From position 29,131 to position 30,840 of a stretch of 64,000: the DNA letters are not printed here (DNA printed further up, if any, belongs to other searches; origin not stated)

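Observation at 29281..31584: Seven-bladed FG-GAP propeller fused to a Rab-like small GTPase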

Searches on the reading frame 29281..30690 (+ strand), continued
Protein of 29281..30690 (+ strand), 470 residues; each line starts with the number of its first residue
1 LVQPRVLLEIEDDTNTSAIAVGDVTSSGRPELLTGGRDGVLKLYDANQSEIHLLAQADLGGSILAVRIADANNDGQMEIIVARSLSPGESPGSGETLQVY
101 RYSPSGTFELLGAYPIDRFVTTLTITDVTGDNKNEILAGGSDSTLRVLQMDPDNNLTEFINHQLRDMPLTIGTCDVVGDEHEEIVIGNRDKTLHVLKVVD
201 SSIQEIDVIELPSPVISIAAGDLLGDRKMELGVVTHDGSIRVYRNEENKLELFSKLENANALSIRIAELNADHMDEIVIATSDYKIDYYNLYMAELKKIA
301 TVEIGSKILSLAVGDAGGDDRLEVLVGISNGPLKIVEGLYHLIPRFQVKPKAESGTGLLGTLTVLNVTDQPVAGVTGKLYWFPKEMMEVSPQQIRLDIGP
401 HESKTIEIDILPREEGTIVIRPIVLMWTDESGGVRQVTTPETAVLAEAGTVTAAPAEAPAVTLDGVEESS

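Call 34: search_protein_families(library=pfam, proteins=[P0136, P0172, P0190, P0193, P0205, P0219, P0232, P0245, P0254, P0261], max_evalue=0.001)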
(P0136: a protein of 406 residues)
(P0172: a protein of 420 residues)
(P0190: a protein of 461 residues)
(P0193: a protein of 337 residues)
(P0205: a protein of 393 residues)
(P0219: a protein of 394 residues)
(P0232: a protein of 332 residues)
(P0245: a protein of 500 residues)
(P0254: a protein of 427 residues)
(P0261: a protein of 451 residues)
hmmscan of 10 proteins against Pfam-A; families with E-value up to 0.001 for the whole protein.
P0136 (406 aa): 10 families
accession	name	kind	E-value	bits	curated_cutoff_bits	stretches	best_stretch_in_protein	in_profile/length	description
PF25292.1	Beta-prop_CGLA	-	1.6e-21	77.5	26.8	2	317-376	16-76/316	Lambda-carrageenase beta-propeller domain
PF13517.12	FG-GAP_3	-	9.9e-17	61.7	26.9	1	166-223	1-60/61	FG-GAP-like repeat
PF14783.12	BBS2_Mid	-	1.3e-13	51.5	27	1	253-353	2-102/108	Ciliary BBSome complex subunit 2, middle region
PF23743.1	Beta-prop_BBS7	-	5.3e-12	46.1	27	2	123-230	181-293/299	BBS7 beta-propeller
PF01839.29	FG-GAP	-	1.9e-11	44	22.1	0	212-229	8-25/37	FG-GAP repeat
PF15907.11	Itfg2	-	1.8e-08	34.5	27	0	249-357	15-101/330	Integrin-alpha FG-GAP repeat-containing protein 2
PF13570.13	Beta-prop_ACSF4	-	4.6e-07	30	133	0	82-201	185-301/329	Beta-alanine-activating enzyme, beta-propeller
PF14779.12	BBS1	-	9.7e-05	22.4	27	0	208-282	18-98/254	Ciliary BBSome complex subunit 1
PF05131.20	Pep3_Vps18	-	0.00054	19.5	23.1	0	219-284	118-184/353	Pep3/Vps18/deep orange beta-propeller domain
PF23748.1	Beta-prop_LRRK2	-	0.00068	19.2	26.9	0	142-237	45-140/359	LRRK2 beta propeller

P0172 (420 aa): 13 families
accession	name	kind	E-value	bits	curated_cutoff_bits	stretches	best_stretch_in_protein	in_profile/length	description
PF13517.12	FG-GAP_3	-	2.9e-30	105.1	26.9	4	196-260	1-60/61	FG-GAP-like repeat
PF25292.1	Beta-prop_CGLA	-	1.9e-28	100.3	26.8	3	44-121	36-112/316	Lambda-carrageenase beta-propeller domain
PF01839.29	FG-GAP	-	7.2e-27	93.2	22.1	1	347-367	6-26/37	FG-GAP repeat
PF14783.12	BBS2_Mid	-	3.4e-20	72.6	27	0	88-126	4-41/108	Ciliary BBSome complex subunit 2, middle region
PF23743.1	Beta-prop_BBS7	-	2.4e-13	50.5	27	0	143-272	125-250/299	BBS7 beta-propeller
PF15907.11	Itfg2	-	1.4e-12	48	27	0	61-117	230-285/330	Integrin-alpha FG-GAP repeat-containing protein 2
PF13570.13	Beta-prop_ACSF4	-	5.2e-09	36.4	133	1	59-224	153-294/329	Beta-alanine-activating enzyme, beta-propeller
PF16743.10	PliI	-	2.7e-08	34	27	0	284-308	56-80/123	Periplasmic lysozyme inhibitor of I-type lysozyme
PF13360.13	PQQ_2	-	2.7e-07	30.9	27.6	1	167-337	2-144/233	Outer membrane protein assembly factor BamB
PF21348.3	RGL11_C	-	1e-06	28.3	27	0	276-317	225-264/490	Rhamnogalacturonan lyase family 11, C-terminal domain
PF14727.13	PHTB1_N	-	8.7e-05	22.8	28.6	0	89-181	30-111/361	PTHB1 N-terminal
PF18975.6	DUF5711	-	0.00017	21.3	26.3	0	209-231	114-136/344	Family of unknown function (DUF5711)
PF01011.28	PQQ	-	0.00045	19.5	26.7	0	244-293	536-586/595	Glucose/ethanol/alcohol dehydrogenase, beta-propeller domain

P0190 (461 aa): 11 families
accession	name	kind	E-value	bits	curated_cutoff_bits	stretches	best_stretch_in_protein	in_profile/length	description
PF14783.12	BBS2_Mid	-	3.9e-25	88.5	27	2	306-333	4-31/108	Ciliary BBSome complex subunit 2, middle region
PF13517.12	FG-GAP_3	-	1.4e-20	74.1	26.9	3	352-405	1-60/61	FG-GAP-like repeat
PF15907.11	Itfg2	-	1.8e-16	60.8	27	0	345-417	17-104/330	Integrin-alpha FG-GAP repeat-containing protein 2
PF13570.13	Beta-prop_ACSF4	-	1.4e-13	51.4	133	2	159-374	41-242/329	Beta-alanine-activating enzyme, beta-propeller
PF01839.29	FG-GAP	-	1.5e-13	50.7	22.1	0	305-321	6-22/37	FG-GAP repeat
PF25292.1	Beta-prop_CGLA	-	5.4e-12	46.2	26.8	1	229-294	2-68/316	Lambda-carrageenase beta-propeller domain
PF23743.1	Beta-prop_BBS7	-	4.3e-09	36.5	27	1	181-286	139-250/299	BBS7 beta-propeller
PF13360.13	PQQ_2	-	5e-07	30.1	27.6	0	198-294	9-98/233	Outer membrane protein assembly factor BamB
PF14779.12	BBS1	-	1.8e-06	28.1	27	0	346-417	17-94/254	Ciliary BBSome complex subunit 1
PF14727.13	PHTB1_N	-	2.9e-05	24.3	28.6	0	345-374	22-53/361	PTHB1 N-terminal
PF00400.38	WD40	-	0.00017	22.5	27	0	343-373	12-38/39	WD domain, G-beta repeat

P0193 (337 aa): 3 families
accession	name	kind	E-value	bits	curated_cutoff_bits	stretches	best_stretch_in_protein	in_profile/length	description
PF13517.12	FG-GAP_3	-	1.3e-07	32.5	26.9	1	25-85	1-61/61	FG-GAP-like repeat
PF23743.1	Beta-prop_BBS7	-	1.3e-07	31.7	27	0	83-228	143-289/299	BBS7 beta-propeller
PF14783.12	BBS2_Mid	-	5.8e-07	30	27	0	116-201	1-76/108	Ciliary BBSome complex subunit 2, middle region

P0205 (393 aa): 12 families
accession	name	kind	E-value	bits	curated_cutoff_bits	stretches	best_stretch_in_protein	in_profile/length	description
PF13517.12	FG-GAP_3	-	2.5e-28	98.9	26.9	3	90-144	1-60/61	FG-GAP-like repeat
PF25292.1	Beta-prop_CGLA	-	1.6e-22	80.8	26.8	3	35-126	31-117/316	Lambda-carrageenase beta-propeller domain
PF14783.12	BBS2_Mid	-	9.2e-19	68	27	0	230-267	4-40/108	Ciliary BBSome complex subunit 2, middle region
PF01839.29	FG-GAP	-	6.6e-16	58.3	22.1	0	175-192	5-22/37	FG-GAP repeat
PF13570.13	Beta-prop_ACSF4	-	5e-15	56.2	133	1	59-206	156-293/329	Beta-alanine-activating enzyme, beta-propeller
PF13360.13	PQQ_2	-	2.1e-13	50.9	27.6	2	107-266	4-147/233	Outer membrane protein assembly factor BamB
PF23743.1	Beta-prop_BBS7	-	6.5e-13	49.1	27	1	49-191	141-288/299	BBS7 beta-propeller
PF15907.11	Itfg2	-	9.7e-13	48.5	27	0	171-202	74-105/330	Integrin-alpha FG-GAP repeat-containing protein 2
PF00400.38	WD40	-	3.1e-06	28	27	0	233-254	19-39/39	WD domain, G-beta repeat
PF24814.1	WD40_Prp19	-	1.1e-05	25.1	320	1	89-205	12-123/281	Prp19 WD40 domain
PF21348.3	RGL11_C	-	3.7e-05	23.2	27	0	196-346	203-353/490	Rhamnogalacturonan lyase family 11, C-terminal domain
PF23727.1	Beta-prop_FAM234A_B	-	0.00062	18.8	26.4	0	34-100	75-145/467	FAM234A/B beta-propeller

P0219 (394 aa): 11 families
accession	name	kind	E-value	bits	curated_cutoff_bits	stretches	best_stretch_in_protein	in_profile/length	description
PF25292.1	Beta-prop_CGLA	-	1e-23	84.8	26.8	3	56-120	5-71/316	Lambda-carrageenase beta-propeller domain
PF13517.12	FG-GAP_3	-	4.1e-18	66.2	26.9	3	87-141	1-60/61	FG-GAP-like repeat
PF14783.12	BBS2_Mid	-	1e-16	61.4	27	0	364-392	1-29/108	Ciliary BBSome complex subunit 2, middle region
PF01839.29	FG-GAP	-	6.9e-15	55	22.1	0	228-247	7-26/37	FG-GAP repeat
PF13570.13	Beta-prop_ACSF4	-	7.6e-15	55.6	133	1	91-293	59-243/329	Beta-alanine-activating enzyme, beta-propeller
PF23743.1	Beta-prop_BBS7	-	1.6e-11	44.6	27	1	51-191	141-291/299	BBS7 beta-propeller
PF15907.11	Itfg2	-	8.3e-11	42.2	27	0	127-151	78-102/330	Integrin-alpha FG-GAP repeat-containing protein 2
PF13360.13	PQQ_2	-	3.6e-09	37.1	27.6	1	95-210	35-146/233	Outer membrane protein assembly factor BamB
PF21348.3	RGL11_C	-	1.6e-08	34.3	27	0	126-211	237-320/490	Rhamnogalacturonan lyase family 11, C-terminal domain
PF23727.1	Beta-prop_FAM234A_B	-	4.5e-06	25.9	26.4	0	155-247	61-152/467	FAM234A/B beta-propeller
PF16743.10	PliI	-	8.3e-05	22.7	27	0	166-192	56-82/123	Periplasmic lysozyme inhibitor of I-type lysozyme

P0232 (332 aa): 13 families
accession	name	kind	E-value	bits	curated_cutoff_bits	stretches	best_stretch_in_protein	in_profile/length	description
PF13517.12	FG-GAP_3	-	1.9e-23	83.3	26.9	2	24-82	1-61/61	FG-GAP-like repeat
PF23743.1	Beta-prop_BBS7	-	2e-22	80.3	27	2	10-131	163-289/299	BBS7 beta-propeller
PF15907.11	Itfg2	-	1.4e-17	64.4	27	0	57-95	68-106/330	Integrin-alpha FG-GAP repeat-containing protein 2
PF14783.12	BBS2_Mid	-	1.6e-16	60.8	27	0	160-190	2-32/108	Ciliary BBSome complex subunit 2, middle region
PF25292.1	Beta-prop_CGLA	-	7e-13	49.2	26.8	1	203-290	29-111/316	Lambda-carrageenase beta-propeller domain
PF24782.2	WD40_MABP1-WDR62_2nd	-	4.4e-07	29.6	290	0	7-144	168-303/341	MABP1/WDR62 second WD40 domain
PF16743.10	PliI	-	4.8e-07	29.9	27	0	202-233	56-87/123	Periplasmic lysozyme inhibitor of I-type lysozyme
PF21348.3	RGL11_C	-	9.8e-06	25.1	27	0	199-314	82-191/490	Rhamnogalacturonan lyase family 11, C-terminal domain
PF01839.29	FG-GAP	-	2.1e-05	24.7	22.1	0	302-328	4-37/37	FG-GAP repeat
PF25175.1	Beta-prop_WDR5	-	0.00015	21.5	250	1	211-330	142-253/296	WDR5 beta-propeller domain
PF12256.14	TcdB_toxin_midN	-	0.00017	21.4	24.8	0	18-65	28-76/181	Insecticide toxin TcdB middle/N-terminal region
PF23414.1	Beta-prop_EML_2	-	0.00025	20.9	90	0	269-329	13-67/266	Echinoderm microtubule-associated protein second beta-propeller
PF24814.1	WD40_Prp19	-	0.00025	20.6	320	0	172-330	21-164/281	Prp19 WD40 domain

P0245 (500 aa): 4 families
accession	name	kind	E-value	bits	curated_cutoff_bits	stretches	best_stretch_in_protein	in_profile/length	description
PF13517.12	FG-GAP_3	-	8.1e-18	65.2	26.9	2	48-106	1-60/61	FG-GAP-like repeat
PF01839.29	FG-GAP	-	4.4e-07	30.1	22.1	0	42-75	3-33/37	FG-GAP repeat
PF14783.12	BBS2_Mid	-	8.3e-05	23.1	27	0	140-179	2-39/108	Ciliary BBSome complex subunit 2, middle region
PF23743.1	Beta-prop_BBS7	-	0.00016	21.6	27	0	26-74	206-254/299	BBS7 beta-propeller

P0254 (427 aa): 12 families
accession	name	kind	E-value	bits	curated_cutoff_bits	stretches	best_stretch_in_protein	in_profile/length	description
PF13517.12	FG-GAP_3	-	8.5e-20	71.6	26.9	2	260-320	1-60/61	FG-GAP-like repeat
PF14783.12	BBS2_Mid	-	1.8e-18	67.1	27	1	126-234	6-105/108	Ciliary BBSome complex subunit 2, middle region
PF23743.1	Beta-prop_BBS7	-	1.6e-16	60.9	27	2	66-140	218-290/299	BBS7 beta-propeller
PF13570.13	Beta-prop_ACSF4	-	2.3e-14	54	133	1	135-298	106-252/329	Beta-alanine-activating enzyme, beta-propeller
PF13360.13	PQQ_2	-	1.6e-12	48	27.6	2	133-214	76-155/233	Outer membrane protein assembly factor BamB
PF15907.11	Itfg2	-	2e-12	47.4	27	0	67-149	15-105/330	Integrin-alpha FG-GAP repeat-containing protein 2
PF25292.1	Beta-prop_CGLA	-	1.9e-11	44.4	26.8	1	135-248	2-113/316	Lambda-carrageenase beta-propeller domain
PF23414.1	Beta-prop_EML_2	-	9.5e-08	32.2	90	0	135-210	13-84/266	Echinoderm microtubule-associated protein second beta-propeller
PF23726.1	Beta-prop_RSE1_2nd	-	4.3e-07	29.9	30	0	85-193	120-238/327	RSE1/DDB1/CPSF1 second beta-propeller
PF00400.38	WD40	-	3.6e-05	24.6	27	0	116-145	11-36/39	WD domain, G-beta repeat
PF24817.1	WD40_WDHD1_1st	-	0.0003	20.5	109.9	0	222-298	17-88/291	WDHD1 first WD40 domain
PF14727.13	PHTB1_N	-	0.00037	20.7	28.6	0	197-237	269-313/361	PTHB1 N-terminal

P0261 (451 aa): 12 families
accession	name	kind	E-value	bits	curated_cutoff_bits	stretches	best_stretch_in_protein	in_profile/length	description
PF13517.12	FG-GAP_3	-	4.9e-81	267.7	26.9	7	203-266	1-60/61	FG-GAP-like repeat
PF01839.29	FG-GAP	-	2.2e-38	130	22.1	6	92-127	2-37/37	FG-GAP repeat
PF00404.24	Dockerin_1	-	5.4e-14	52.6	22.9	0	191-211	25-45/57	Dockerin type I domain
PF14779.12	BBS1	-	2.7e-11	43.9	27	0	92-128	16-50/254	Ciliary BBSome complex subunit 1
PF21955.1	CarG-like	-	2.4e-10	41.1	28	0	94-146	4-57/144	Carbapenem resistance protein CarG-like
PF12256.14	TcdB_toxin_midN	-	2.8e-10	40.2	24.8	0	243-273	20-51/181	Insecticide toxin TcdB middle/N-terminal region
PF16743.10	PliI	-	9e-07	29.1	27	0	300-316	61-77/123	Periplasmic lysozyme inhibitor of I-type lysozyme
PF23743.1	Beta-prop_BBS7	-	1.7e-06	28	27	0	41-111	219-288/299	BBS7 beta-propeller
PF00036.39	EF-hand_1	-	1e-05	25.1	25.4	0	201-211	8-18/29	EF hand domain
PF25292.1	Beta-prop_CGLA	-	1.9e-05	24.8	26.8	0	325-378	10-60/316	Lambda-carrageenase beta-propeller domain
PF20615.3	DUF6802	-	3.1e-05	24.3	27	0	38-74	23-58/102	Family of unknown function (DUF6802)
PF13202.12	EF-hand_5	-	0.00016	21.5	25.9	0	354-363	9-18/25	EF hand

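Call 36: find_related_loci(query=A1, collection=genome_contigs, flank=6000)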
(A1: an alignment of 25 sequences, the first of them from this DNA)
Query A1 (451 aa) in genome_contigs; peptide patterns used: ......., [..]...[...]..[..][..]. (x = any residue, [..] = any of these).
188 stretches matched a pattern; 71 encode a relative of the query (tblastn E <= 1e-3); 70 distinct loci.
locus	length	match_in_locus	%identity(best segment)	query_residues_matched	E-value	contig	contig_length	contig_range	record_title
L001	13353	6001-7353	76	1-451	0e+0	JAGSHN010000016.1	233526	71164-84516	MAG: Candidatus Thorarchaeota archaeon isolate A361 k151_817633, whole genome shotgun sequence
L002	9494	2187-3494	81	1-436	0e+0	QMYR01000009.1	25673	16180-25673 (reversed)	MAG: Candidatus Thorarchaeota archaeon isolate B65_G9 B65_Guay9_scaffold_00817, whole genome shotgun sequence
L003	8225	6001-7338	68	4-449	0e+0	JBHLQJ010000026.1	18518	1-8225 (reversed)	MAG: Candidatus Thorarchaeota archaeon isolate LCG1B.521 LCG1B.521@17410, whole genome shotgun sequence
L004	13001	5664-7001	68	4-449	0e+0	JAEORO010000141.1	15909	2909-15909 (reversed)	MAG: Candidatus Thorarchaeota archaeon isolate MP5_2600 k127_25681144, whole genome shotgun sequence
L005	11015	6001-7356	69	1-451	0e+0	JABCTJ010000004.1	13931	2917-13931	MAG: Candidatus Thorarchaeota archaeon isolate HM4_FB6 k127_286110, whole genome shotgun sequence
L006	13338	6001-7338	68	4-449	0e+0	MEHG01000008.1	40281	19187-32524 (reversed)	MAG: Candidatus Thorarchaeota archaeon AB_25 ThorAB25_contig000008, whole genome shotgun sequence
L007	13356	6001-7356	68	1-451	0e+0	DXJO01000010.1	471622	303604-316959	MAG TPA_asm: Candidatus Thorarchaeota archaeon isolate MAG_9 k127_45482, whole genome shotgun sequence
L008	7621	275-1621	66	1-449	0e+0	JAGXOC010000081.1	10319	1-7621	MAG: Candidatus Thorarchaeota archaeon isolate bin66 NODE_81_length_10319_cov_12.966120, whole genome shotgun sequence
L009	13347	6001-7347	68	1-449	0e+0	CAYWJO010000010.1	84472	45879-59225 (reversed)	MAG TPA_asm: uncultured archaeon isolate SRP214966_co7_247 genome assembly, contig: NODE_92_length_84472_cov_6.832439, w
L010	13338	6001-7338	67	4-449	0e+0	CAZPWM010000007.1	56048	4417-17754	MAG TPA_asm: uncultured archaeon isolate SRP214966_co4_397 genome assembly, contig: NODE_290_length_56048_cov_6.106192,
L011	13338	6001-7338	67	4-449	0e+0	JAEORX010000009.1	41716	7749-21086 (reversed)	MAG: Candidatus Thorarchaeota archaeon isolate Yap200.bin7.15 contig_2137, whole genome shotgun sequence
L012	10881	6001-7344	69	1-447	0e+0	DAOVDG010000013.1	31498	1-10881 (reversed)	MAG TPA_asm: Candidatus Thorarchaeota archaeon isolate CSMAG_1051 CSMAG_1051_k141_5138677_length_31498_cov_66.2642, whol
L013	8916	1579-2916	69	4-449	0e+0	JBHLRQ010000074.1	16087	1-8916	MAG: Candidatus Thorarchaeota archaeon isolate TM1S.149 TM1S.149@6176, whole genome shotgun sequence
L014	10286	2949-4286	68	4-449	0e+0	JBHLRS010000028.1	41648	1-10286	MAG: Candidatus Thorarchaeota archaeon isolate TM1S.264 TM1S.264@1135, whole genome shotgun sequence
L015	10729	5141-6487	65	1-449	0e+0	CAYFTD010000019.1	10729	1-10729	MAG TPA_asm: uncultured archaeon isolate ERP108616_co1_168 genome assembly, contig: k119_373550, whole genome shotgun se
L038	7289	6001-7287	67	4-432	0e+0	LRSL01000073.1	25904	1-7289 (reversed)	MAG: Candidatus Thorarchaeota archaeon SMTZ1-45 WOR1_30_36_3362, whole genome shotgun sequence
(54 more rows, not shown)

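Call 52: find_encoding_contigs(protein=P0122, flank=8000, max_places=4)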
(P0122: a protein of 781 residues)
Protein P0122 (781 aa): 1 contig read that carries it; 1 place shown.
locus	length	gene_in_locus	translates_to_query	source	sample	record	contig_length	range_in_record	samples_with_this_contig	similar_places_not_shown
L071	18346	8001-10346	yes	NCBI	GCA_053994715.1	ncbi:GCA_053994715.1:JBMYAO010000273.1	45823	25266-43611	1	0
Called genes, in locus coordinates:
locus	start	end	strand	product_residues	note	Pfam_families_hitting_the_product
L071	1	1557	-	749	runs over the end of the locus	-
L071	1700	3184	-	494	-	PF02517:Rce1-like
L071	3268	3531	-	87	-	PF01037:AsnC_trans_reg, PF22482:AsnC_trans_reg_3 (weak)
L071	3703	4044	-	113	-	PF00126:HTH_1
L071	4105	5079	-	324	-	PF02775:TPP_enzyme_C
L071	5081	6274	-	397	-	PF01855:POR_N, PF17147:PFOR_II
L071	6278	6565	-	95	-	PF00037:Fer4 (faint), PF12797:Fer4_2 (faint), PF12837:Fer4_6 (faint), PF13237:Fer4_10 (weak), PF14697:Fer4_21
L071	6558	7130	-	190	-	PF01558:POR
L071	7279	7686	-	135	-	-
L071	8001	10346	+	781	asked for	PF14783:BBS2_Mid (faint), PF15907:Itfg2 (faint), PF23743:Beta-prop_BBS7 (faint), PF24817:WD40_WDHD1_1st (faint), PF13517:FG-GAP_3 (weak), PF00025:Arf, PF00071:Ras, PF08477:Roc, +1 more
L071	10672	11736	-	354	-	PF01368:DHH (weak), PF02272:DHHA1 (weak)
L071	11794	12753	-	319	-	PF00025:Arf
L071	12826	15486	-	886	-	-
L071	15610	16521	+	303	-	-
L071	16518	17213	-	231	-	PF25213:HVO_A0261_N (faint), PF12840:HTH_20, PF14394:DUF4423 (faint), PF01022:HTH_5, PF01047:MarR (faint), PF08279:HTH_11 (weak), PF21476:PF0610-like_N (weak), PF08279:HTH_11 (weak), +11 more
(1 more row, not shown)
